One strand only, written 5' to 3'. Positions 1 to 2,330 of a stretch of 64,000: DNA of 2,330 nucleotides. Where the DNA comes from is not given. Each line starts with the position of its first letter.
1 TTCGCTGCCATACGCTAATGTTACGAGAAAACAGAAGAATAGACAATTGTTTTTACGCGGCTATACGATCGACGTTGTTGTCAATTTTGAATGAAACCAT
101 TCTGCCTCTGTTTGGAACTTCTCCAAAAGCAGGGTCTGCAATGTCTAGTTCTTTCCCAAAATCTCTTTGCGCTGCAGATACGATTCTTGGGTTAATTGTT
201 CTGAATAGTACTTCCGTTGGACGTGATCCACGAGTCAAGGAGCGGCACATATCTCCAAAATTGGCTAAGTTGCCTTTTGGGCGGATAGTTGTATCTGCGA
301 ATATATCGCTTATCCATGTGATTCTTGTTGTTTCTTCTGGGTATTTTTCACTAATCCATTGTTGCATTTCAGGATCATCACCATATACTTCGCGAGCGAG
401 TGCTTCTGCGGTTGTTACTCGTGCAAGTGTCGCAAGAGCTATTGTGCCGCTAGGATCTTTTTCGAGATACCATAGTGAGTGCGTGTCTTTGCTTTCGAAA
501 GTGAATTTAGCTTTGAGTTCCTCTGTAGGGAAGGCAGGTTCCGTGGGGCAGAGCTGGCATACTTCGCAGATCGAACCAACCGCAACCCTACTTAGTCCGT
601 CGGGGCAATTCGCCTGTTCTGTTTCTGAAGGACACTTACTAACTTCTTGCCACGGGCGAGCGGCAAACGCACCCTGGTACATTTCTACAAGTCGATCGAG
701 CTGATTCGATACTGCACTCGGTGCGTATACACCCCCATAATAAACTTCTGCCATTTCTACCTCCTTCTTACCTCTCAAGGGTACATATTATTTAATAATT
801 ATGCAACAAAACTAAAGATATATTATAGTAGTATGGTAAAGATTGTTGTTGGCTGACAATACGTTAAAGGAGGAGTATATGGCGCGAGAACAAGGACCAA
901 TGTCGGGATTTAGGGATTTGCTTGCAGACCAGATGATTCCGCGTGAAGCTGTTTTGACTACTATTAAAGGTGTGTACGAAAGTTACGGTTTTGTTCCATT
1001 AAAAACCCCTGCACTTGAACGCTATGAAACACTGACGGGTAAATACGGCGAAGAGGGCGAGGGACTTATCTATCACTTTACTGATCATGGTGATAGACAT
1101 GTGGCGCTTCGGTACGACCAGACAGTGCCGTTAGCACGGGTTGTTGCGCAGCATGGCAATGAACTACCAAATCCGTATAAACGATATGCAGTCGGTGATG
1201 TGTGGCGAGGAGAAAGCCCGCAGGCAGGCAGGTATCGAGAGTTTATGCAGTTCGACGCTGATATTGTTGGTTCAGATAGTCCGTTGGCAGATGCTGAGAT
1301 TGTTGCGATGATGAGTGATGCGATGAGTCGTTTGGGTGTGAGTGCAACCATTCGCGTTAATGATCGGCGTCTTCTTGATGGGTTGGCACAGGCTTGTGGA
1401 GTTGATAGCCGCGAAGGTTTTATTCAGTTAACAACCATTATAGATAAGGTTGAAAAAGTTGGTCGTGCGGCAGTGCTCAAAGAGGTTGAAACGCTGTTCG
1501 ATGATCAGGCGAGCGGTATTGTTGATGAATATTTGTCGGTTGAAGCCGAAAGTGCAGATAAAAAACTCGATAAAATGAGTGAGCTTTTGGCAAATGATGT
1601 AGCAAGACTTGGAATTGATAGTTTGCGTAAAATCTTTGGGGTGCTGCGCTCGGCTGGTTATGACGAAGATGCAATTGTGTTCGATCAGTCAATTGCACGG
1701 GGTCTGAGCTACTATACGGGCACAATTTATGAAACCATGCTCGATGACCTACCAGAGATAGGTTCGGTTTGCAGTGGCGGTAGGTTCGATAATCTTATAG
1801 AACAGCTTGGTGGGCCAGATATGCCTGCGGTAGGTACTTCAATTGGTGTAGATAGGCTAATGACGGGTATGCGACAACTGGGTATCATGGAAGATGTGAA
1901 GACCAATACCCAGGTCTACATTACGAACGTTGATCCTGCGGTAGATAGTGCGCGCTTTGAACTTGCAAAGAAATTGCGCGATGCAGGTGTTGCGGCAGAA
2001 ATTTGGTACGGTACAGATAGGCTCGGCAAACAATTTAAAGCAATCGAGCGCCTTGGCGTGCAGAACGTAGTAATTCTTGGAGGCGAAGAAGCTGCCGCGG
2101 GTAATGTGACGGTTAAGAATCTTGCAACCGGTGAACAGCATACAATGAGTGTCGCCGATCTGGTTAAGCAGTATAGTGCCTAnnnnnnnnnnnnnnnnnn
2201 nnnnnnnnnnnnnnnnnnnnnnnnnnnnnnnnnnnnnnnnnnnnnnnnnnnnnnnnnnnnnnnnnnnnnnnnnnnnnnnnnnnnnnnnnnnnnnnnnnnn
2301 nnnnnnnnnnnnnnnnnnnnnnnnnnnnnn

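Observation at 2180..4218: GNAT::DapF-fold fusion protein translationally coupled to a VanX-type D-Ala-D-Ala dipeptidase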

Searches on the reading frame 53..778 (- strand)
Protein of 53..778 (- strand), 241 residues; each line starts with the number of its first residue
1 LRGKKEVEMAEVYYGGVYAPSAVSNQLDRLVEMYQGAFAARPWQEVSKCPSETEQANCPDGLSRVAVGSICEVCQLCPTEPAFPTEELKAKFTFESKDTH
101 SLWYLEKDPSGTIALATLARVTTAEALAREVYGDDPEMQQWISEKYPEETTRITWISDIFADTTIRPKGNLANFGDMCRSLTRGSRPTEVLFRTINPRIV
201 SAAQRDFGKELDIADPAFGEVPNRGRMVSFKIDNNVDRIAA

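Call 3: search_protein_families(library=pfam, proteins=[window:53-778:-], max_evalue=0.1)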
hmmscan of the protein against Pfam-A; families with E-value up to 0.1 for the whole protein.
window:53-778:- (241 aa): 0 families

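Call 4: search_protein_families(library=ncbifam, proteins=[window:53-778:-], max_evalue=0.1)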
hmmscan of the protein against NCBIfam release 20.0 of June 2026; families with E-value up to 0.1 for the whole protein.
window:53-778:- (241 aa): 0 families

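Call 75: search_solved_structures(query=window:53-778:-, max_evalue=1)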
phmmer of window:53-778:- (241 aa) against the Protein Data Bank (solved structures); distinct sequences matched with E-value up to 1: 1.
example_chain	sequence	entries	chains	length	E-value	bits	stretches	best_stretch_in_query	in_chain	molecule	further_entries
5fmf_V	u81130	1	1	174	0.32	13.8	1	46-106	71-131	TRANSCRIPTION INITIATION FACTOR IIF SUBUNIT BETA, TFG2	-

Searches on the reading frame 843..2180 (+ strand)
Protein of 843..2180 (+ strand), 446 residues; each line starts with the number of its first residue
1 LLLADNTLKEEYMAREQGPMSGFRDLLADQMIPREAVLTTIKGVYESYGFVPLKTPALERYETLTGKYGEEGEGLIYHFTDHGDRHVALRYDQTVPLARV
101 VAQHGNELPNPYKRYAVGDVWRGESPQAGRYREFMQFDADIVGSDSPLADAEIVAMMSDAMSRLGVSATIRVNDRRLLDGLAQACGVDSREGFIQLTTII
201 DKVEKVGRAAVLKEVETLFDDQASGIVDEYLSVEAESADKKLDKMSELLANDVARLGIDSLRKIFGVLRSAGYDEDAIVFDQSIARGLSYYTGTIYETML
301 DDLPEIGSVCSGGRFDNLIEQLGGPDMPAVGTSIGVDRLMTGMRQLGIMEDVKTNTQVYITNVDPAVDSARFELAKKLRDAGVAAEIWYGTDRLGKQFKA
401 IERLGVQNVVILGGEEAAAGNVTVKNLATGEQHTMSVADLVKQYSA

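Call 14: search_protein_families(library=pfam, proteins=[window:843-2180:+], max_evalue=0.001)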
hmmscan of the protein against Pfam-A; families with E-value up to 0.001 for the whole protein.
window:843-2180:+ (446 aa): 4 families
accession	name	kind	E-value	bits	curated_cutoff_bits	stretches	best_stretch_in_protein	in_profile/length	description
PF13393.11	tRNA-synt_His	-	6.3e-42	144.3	25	1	22-339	1-308/308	Histidyl-tRNA synthetase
PF03129.25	HGTP_anticodon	-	3.8e-16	59.5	21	1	357-442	1-89/94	Anticodon binding domain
PF00587.30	tRNA-synt_2b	-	8.7e-05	23.1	29.3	1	77-185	1-110/179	tRNA synthetase class II core domain (G, H, P, S and T)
PF00152.25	tRNA-synt_2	-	0.00098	18.7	25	0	114-142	94-122/308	tRNA synthetases class II (D, K and N)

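Call 26: search_protein_families(library=ncbifam, proteins=[window:843-2180:+], max_evalue=0.001)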
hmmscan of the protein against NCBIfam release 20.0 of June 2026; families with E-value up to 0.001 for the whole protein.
window:843-2180:+ (446 aa): 27 families (the best 25 are shown)
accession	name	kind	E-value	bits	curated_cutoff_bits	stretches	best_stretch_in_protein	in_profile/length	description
TIGR00442.1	hisS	equivalog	5.9e-119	397.7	286.75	1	20-436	3-405/406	histidine--tRNA ligase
NF009085.0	PRK12420.1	equivalog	7.9e-85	285.7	540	1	21-439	8-421/426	histidine--tRNA ligase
TIGR00443.1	hisZ_biosyn_reg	equivalog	3.6e-53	180.7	271.65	1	24-343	1-312/314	ATP phosphoribosyltransferase regulatory subunit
NF008942.0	PRK12292.2-5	equivalog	3.3e-42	144.6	643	1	22-443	14-426/434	ATP phosphoribosyltransferase regulatory subunit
NF008941.0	PRK12292.2-4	equivalog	2.3e-40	138.7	447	1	21-382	11-357/393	ATP phosphoribosyltransferase regulatory subunit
NF008936.0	PRK12292.1-3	equivalog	1.8e-32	112.7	492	1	21-390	9-370/406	ATP phosphoribosyltransferase regulatory subunit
NF008940.0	PRK12292.2-3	equivalog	6.5e-32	110.8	450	1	19-382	5-359/404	ATP phosphoribosyltransferase regulatory subunit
NF008953.0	PRK12295.1-6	equivalog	1.8e-29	102.8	384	2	221-341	255-377/384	ATP phosphoribosyltransferase regulatory subunit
NF008945.0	PRK12292.3-3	equivalog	1e-26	94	409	1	22-394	5-341/368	ATP phosphoribosyltransferase regulatory subunit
NF008938.0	PRK12292.1-6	equivalog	1.5e-25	90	833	1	21-343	10-324/420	ATP phosphoribosyltransferase regulatory subunit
NF008952.0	PRK12295.1-5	equivalog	1.8e-23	83.3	360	2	40-170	13-141/363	ATP phosphoribosyltransferase regulatory subunit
NF008943.0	PRK12292.3-1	equivalog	1.4e-22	80.3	690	1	21-345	28-332/403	ATP phosphoribosyltransferase regulatory subunit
NF008950.0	PRK12295.1-3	equivalog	1.8e-18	67.1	492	2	250-341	286-376/387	ATP phosphoribosyltransferase regulatory subunit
NF009086.0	PRK12421.1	equivalog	8e-17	61.2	318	1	23-344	13-328/389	ATP phosphoribosyltransferase regulatory subunit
NF008935.0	PRK12292.1-1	equivalog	5.2e-14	52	350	1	35-344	22-318/382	ATP phosphoribosyltransferase regulatory subunit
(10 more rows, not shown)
